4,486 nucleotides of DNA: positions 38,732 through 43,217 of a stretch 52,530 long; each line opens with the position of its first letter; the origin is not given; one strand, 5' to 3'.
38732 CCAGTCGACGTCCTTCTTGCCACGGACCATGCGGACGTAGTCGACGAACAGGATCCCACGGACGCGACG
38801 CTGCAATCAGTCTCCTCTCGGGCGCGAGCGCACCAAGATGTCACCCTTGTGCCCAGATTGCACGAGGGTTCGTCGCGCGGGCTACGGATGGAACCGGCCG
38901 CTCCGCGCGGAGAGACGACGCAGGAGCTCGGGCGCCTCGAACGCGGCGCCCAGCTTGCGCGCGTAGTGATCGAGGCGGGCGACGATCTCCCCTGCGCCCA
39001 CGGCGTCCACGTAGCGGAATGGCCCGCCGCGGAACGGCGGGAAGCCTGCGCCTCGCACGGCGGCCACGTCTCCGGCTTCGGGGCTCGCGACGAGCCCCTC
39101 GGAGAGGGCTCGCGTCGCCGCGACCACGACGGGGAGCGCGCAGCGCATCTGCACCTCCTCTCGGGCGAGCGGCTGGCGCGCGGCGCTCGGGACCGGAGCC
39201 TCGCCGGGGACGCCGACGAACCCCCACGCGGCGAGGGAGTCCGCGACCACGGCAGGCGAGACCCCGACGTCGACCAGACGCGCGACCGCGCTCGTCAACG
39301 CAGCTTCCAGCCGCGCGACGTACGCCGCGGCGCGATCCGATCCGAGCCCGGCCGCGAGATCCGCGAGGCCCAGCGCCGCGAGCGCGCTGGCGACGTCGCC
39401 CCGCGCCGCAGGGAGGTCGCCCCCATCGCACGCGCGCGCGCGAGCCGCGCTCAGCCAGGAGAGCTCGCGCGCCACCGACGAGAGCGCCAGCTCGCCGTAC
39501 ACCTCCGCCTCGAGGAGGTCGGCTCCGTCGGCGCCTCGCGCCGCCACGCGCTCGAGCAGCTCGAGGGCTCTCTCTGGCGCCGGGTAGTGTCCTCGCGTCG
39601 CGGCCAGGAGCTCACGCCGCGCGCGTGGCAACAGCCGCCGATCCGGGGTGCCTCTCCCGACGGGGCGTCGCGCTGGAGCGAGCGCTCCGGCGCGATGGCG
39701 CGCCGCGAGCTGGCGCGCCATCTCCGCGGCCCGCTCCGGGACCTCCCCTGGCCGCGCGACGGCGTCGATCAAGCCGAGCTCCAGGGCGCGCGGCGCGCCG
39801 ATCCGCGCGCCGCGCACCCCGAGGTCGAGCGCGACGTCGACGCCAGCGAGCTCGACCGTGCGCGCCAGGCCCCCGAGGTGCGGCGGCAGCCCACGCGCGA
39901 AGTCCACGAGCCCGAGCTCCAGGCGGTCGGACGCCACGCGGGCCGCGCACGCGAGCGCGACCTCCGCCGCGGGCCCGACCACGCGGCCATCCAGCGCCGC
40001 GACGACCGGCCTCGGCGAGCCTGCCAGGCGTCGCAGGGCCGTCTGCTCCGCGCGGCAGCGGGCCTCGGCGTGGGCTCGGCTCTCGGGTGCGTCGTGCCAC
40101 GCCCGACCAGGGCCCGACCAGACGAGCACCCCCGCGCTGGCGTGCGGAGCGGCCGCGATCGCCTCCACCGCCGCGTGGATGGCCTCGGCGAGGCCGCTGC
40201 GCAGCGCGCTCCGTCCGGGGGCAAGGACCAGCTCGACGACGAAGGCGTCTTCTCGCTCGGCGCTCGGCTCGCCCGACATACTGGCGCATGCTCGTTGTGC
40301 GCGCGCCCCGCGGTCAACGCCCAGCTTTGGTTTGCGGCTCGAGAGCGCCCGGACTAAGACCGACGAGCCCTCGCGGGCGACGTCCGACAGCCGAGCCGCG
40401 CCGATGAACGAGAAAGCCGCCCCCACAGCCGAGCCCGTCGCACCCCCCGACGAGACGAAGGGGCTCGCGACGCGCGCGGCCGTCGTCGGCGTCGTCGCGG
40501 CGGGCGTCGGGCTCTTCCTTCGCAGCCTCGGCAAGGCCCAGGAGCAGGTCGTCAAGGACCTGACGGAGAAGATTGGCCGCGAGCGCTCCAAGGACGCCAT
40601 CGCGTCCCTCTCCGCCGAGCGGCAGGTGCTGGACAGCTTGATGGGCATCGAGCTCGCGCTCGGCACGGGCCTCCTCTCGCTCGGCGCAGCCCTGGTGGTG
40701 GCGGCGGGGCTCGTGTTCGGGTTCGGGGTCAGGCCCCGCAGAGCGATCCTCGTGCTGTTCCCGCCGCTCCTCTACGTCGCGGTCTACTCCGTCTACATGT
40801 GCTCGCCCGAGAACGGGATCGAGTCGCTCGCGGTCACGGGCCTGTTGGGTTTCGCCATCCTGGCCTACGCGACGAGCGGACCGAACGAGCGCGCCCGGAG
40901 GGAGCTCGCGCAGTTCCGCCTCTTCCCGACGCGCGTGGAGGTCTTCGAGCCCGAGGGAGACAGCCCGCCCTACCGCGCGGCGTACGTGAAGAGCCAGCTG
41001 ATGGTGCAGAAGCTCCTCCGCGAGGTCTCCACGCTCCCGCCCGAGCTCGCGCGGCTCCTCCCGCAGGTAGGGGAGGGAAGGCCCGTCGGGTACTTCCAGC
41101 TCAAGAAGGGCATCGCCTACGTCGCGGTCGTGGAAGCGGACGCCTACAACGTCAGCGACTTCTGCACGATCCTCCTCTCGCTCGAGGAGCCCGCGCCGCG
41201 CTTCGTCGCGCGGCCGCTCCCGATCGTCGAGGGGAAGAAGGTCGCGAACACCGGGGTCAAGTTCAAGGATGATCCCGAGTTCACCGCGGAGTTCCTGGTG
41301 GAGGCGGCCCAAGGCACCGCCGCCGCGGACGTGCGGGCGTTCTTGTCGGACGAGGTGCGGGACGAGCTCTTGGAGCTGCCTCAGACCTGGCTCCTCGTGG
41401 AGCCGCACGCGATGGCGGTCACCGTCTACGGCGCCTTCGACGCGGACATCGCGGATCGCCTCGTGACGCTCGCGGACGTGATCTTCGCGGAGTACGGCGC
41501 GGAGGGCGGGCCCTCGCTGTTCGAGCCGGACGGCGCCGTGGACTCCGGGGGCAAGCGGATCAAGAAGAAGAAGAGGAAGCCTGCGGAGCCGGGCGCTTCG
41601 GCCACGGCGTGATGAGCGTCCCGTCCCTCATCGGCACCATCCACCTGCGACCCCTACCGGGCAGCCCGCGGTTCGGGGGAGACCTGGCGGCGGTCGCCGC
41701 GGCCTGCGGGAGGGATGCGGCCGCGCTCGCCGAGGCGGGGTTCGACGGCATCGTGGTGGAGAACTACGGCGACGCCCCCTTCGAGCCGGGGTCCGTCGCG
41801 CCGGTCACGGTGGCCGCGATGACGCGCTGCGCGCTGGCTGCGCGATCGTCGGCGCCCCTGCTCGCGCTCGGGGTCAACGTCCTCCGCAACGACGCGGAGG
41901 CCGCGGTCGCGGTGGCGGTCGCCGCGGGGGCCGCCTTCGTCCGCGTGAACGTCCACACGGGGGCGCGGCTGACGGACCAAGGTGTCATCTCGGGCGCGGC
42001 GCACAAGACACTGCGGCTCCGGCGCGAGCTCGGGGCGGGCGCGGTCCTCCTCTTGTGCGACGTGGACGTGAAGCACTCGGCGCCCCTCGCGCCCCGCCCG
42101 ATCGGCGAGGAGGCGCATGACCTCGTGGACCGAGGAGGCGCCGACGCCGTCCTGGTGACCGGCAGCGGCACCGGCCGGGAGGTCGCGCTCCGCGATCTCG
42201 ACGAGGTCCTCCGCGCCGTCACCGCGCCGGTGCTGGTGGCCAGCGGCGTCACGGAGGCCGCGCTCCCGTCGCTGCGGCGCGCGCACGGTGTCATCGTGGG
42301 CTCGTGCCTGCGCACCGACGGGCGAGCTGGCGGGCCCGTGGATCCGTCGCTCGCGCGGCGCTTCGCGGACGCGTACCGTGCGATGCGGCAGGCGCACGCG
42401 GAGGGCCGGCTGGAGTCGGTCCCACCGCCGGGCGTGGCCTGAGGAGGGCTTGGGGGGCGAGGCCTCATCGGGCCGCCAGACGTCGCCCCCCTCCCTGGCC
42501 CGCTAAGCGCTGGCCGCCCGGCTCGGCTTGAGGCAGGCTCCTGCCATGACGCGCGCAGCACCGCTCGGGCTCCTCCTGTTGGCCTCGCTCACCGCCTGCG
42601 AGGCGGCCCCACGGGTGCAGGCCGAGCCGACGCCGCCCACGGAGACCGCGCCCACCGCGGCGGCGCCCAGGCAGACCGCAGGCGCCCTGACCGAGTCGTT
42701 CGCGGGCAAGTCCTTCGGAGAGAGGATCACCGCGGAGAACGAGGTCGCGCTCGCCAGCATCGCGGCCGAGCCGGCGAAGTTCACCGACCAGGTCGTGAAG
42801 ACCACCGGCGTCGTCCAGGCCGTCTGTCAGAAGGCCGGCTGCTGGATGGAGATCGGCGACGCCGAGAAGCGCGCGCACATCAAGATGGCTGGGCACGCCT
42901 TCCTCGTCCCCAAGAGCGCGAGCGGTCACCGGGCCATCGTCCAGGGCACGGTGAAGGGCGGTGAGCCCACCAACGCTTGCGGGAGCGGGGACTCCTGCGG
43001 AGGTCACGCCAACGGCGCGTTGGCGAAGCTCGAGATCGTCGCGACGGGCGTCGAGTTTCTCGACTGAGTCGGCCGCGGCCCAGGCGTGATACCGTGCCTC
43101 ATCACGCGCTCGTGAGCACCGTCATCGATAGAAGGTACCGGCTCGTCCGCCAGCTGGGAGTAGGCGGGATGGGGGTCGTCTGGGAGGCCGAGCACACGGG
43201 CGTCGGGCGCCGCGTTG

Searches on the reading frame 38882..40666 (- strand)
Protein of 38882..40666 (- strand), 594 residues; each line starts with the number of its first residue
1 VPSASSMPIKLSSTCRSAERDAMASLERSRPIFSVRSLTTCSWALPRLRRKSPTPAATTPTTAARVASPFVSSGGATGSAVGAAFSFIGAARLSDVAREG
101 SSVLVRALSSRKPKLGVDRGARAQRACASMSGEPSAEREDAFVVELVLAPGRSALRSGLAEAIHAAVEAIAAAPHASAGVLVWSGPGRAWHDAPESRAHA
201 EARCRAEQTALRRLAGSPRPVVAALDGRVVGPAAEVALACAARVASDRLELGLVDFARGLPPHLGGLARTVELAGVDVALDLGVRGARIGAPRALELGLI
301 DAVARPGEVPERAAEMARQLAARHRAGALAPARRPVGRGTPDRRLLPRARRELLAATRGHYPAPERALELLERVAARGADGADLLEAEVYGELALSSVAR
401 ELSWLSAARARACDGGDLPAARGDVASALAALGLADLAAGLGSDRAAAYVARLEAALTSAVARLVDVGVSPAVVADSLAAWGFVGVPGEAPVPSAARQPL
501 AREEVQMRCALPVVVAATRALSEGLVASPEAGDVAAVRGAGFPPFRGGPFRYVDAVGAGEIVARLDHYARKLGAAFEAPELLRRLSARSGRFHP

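Call 43: search_protein_families(library=pfam, proteins=[window:38882-40666:-], max_evalue=0.001)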
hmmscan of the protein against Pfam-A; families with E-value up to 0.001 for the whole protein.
window:38882-40666:- (594 aa): 3 families
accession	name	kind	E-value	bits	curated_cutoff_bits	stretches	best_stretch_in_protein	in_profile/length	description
PF00378.25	ECH_1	-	4.3e-11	43.1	27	1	205-324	75-194/251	Enoyl-CoA hydratase/isomerase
PF16113.10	ECH_2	-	7.6e-07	29.4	27.2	1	201-319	70-187/335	Enoyl-CoA hydratase/isomerase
PF00725.27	3HCDH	-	0.00049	21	22.1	0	507-585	5-80/97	3-hydroxyacyl-CoA dehydrogenase, C-terminal domain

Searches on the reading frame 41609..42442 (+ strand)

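Call 43: search_protein_families(library=pfam, proteins=[window:41609-42442:+], max_evalue=0.001)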
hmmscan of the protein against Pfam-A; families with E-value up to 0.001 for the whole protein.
window:41609-42442:+ (277 aa): 1 family
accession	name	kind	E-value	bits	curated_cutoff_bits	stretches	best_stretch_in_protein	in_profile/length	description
PF03437.21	BtpA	-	1.1e-69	235.2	30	1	6-255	4-251/254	BtpA family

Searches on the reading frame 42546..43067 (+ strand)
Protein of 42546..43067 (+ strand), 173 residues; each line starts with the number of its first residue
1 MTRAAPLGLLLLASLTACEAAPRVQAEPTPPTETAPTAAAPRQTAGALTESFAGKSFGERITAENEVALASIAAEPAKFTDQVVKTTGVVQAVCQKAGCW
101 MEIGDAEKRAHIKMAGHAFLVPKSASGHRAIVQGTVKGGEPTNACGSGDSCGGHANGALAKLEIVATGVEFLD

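Call 66: search_protein_families(library=pfam, proteins=[window:42546-43067:+], max_evalue=0.001)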
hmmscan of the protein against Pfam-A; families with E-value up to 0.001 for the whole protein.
window:42546-43067:+ (173 aa): 1 family
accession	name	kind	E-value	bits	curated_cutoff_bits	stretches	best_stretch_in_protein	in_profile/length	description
PF16267.10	DUF4920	-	7.8e-10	39.1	25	1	84-136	13-66/87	Domain of unknown function (DUF4920)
